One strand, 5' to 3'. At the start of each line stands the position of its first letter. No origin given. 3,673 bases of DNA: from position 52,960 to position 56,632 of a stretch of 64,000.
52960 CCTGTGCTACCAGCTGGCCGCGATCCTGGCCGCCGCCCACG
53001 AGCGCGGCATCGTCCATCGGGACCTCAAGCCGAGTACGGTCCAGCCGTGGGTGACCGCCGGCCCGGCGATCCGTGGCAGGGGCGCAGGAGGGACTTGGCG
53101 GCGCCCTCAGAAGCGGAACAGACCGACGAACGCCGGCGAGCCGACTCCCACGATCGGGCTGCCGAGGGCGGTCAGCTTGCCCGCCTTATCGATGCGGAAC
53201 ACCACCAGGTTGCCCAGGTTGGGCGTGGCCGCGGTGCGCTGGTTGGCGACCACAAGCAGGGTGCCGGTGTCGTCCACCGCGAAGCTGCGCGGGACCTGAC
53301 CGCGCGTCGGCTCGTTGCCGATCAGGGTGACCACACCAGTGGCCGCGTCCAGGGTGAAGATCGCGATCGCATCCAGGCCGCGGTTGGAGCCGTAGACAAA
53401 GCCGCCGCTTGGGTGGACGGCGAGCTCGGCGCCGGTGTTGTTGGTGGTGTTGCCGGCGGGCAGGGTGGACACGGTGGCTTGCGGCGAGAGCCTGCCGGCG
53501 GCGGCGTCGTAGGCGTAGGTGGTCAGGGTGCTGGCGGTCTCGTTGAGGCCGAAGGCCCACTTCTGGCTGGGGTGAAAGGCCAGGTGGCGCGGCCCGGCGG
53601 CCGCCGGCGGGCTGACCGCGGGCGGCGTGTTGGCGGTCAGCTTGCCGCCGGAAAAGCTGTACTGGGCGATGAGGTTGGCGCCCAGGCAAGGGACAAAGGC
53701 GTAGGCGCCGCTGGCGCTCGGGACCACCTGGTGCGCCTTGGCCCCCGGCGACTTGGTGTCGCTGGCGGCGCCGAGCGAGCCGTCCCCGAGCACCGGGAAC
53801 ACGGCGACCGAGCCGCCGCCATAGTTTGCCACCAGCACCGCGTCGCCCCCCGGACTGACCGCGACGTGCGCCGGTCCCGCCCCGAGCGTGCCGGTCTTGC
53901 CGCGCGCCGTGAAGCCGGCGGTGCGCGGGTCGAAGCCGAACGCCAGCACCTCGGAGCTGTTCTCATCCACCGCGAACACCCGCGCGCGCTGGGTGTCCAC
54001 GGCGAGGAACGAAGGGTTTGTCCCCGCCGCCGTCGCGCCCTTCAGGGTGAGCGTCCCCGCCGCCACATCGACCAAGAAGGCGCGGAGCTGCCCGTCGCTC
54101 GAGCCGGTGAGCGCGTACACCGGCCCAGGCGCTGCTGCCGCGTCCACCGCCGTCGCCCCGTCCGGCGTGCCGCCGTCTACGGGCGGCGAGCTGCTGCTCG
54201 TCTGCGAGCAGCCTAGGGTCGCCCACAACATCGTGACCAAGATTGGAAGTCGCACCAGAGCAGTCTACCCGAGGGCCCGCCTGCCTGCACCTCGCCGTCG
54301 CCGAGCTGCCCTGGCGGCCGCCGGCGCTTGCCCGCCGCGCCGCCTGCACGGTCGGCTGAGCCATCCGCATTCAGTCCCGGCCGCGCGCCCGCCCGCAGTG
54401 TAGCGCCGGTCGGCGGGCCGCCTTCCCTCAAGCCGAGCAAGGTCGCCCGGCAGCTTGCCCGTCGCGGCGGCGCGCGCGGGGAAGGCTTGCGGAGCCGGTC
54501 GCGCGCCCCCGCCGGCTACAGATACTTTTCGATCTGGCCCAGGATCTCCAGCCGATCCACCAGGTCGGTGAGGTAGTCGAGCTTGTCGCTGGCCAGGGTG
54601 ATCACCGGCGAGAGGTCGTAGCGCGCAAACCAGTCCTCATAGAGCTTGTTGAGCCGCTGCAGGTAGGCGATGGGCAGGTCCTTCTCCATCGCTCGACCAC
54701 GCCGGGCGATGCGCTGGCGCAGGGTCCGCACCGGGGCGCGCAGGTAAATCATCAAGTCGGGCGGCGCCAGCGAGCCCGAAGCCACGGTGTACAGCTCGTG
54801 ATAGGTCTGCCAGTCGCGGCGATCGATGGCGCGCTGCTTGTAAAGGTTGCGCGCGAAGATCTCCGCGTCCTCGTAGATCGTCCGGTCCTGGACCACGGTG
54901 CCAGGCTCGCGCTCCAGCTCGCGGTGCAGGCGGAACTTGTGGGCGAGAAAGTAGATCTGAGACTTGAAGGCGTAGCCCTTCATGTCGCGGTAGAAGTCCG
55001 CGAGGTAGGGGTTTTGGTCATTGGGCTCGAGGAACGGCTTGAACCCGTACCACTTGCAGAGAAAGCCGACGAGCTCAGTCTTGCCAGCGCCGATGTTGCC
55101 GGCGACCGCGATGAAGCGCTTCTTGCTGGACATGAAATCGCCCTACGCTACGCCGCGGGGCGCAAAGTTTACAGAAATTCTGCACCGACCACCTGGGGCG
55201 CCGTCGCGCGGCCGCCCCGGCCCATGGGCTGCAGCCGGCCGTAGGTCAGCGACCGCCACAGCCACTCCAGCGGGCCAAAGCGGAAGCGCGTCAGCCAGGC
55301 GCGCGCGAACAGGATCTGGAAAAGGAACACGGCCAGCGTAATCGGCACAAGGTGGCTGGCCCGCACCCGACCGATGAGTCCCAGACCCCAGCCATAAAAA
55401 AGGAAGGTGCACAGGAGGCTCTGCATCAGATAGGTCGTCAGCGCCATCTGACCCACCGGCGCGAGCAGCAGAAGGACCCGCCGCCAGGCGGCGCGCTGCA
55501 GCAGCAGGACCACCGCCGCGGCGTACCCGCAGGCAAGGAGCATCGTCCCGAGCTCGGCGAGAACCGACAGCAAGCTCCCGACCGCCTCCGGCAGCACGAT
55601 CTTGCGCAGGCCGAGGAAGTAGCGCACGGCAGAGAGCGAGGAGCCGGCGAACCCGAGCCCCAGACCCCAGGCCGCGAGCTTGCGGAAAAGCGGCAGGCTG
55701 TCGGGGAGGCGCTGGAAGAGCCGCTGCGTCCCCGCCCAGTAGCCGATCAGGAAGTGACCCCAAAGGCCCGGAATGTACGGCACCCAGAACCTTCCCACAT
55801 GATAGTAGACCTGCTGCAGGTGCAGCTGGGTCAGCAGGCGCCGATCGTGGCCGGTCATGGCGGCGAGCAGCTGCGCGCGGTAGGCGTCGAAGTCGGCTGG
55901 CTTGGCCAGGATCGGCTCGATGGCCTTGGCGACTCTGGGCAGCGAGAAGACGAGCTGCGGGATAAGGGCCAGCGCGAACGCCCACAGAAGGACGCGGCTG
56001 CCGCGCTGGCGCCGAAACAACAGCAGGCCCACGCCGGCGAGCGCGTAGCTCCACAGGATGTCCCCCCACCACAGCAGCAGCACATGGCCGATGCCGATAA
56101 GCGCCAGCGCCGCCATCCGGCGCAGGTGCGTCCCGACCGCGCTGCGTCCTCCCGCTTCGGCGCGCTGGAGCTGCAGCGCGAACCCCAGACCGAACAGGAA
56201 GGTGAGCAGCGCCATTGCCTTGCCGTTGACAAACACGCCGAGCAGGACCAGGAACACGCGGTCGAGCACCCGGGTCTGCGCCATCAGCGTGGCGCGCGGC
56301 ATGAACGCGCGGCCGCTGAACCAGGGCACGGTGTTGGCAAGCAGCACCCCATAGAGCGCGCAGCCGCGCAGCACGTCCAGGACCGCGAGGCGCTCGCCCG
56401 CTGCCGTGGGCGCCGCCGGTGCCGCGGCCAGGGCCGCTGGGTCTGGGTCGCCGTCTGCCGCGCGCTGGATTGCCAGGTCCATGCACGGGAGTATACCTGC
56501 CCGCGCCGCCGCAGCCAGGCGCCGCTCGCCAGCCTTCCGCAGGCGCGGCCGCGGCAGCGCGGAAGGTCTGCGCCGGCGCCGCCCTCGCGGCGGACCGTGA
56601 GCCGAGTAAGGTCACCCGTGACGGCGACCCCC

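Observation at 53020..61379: Four copies of a composite site (GGACC-N3-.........-N1-GGTCC) partition the insert into three cassettes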

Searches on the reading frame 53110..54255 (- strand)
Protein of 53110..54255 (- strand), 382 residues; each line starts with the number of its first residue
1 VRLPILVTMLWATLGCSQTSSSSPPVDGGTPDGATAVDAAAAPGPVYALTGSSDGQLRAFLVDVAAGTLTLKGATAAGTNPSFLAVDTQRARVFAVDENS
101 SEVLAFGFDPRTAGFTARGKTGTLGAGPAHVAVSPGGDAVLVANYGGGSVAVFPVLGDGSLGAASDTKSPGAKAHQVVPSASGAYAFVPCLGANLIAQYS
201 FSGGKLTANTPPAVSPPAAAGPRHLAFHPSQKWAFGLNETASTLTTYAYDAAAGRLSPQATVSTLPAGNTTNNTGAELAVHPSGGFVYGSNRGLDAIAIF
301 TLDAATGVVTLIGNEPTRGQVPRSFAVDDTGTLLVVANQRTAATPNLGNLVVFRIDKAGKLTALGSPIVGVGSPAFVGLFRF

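Call 9: search_protein_families(library=pfam, proteins=[window:53110-54255:-], max_evalue=0.001)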
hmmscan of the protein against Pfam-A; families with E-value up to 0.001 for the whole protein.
window:53110-54255:- (382 aa): 1 family
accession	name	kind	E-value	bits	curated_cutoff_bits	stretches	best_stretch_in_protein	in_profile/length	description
PF10282.15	Lactonase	-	3.7e-75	253.7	21.7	1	53-377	11-342/344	Lactonase, 7-bladed beta-propeller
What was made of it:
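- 53043..54422 (-): Cassette 1: 7-bladed lactonase gene (53107-54255). Pfam Lactonase, E 4e-75 (call 9).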

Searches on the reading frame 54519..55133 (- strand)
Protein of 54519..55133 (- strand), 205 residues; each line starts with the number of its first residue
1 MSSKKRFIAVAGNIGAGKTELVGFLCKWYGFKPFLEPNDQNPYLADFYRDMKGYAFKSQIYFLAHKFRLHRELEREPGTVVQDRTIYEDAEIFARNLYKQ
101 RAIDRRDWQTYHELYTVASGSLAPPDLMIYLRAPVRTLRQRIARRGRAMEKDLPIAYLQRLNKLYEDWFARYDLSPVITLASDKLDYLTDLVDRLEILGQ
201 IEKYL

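Call 9: search_protein_families(library=pfam, proteins=[window:54519-55133:-], max_evalue=0.001)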
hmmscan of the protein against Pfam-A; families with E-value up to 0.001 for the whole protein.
window:54519-55133:- (205 aa): 2 families
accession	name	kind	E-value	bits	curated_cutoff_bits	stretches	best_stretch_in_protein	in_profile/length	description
PF01712.25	dNK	-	2.8e-50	171.3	27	1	8-203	1-200/203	Deoxynucleoside kinase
PF13238.12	AAA_18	-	0.00058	20.7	29.4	0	8-148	1-114/128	AAA domain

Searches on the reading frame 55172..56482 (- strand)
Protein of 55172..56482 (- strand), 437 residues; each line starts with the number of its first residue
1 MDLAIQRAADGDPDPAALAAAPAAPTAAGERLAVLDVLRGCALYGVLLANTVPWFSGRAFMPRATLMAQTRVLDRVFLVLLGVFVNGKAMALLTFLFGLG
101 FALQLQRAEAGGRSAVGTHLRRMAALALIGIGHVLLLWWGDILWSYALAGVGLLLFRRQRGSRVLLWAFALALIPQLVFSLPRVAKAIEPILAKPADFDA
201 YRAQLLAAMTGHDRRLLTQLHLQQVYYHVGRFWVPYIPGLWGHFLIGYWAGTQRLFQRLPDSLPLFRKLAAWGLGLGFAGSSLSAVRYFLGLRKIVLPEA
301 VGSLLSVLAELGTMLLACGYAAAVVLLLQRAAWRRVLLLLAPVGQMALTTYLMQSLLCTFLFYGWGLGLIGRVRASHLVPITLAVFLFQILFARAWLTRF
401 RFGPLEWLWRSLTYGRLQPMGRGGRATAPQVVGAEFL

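Call 9: search_protein_families(library=pfam, proteins=[window:55172-56482:-], max_evalue=0.001)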
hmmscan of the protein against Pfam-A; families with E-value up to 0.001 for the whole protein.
window:55172-56482:- (437 aa): 1 family
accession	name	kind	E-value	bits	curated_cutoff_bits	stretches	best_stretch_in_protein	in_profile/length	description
PF04235.18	DUF418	-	3.4e-43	147.8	23.6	1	251-415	2-162/163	Protein of unknown function (DUF418)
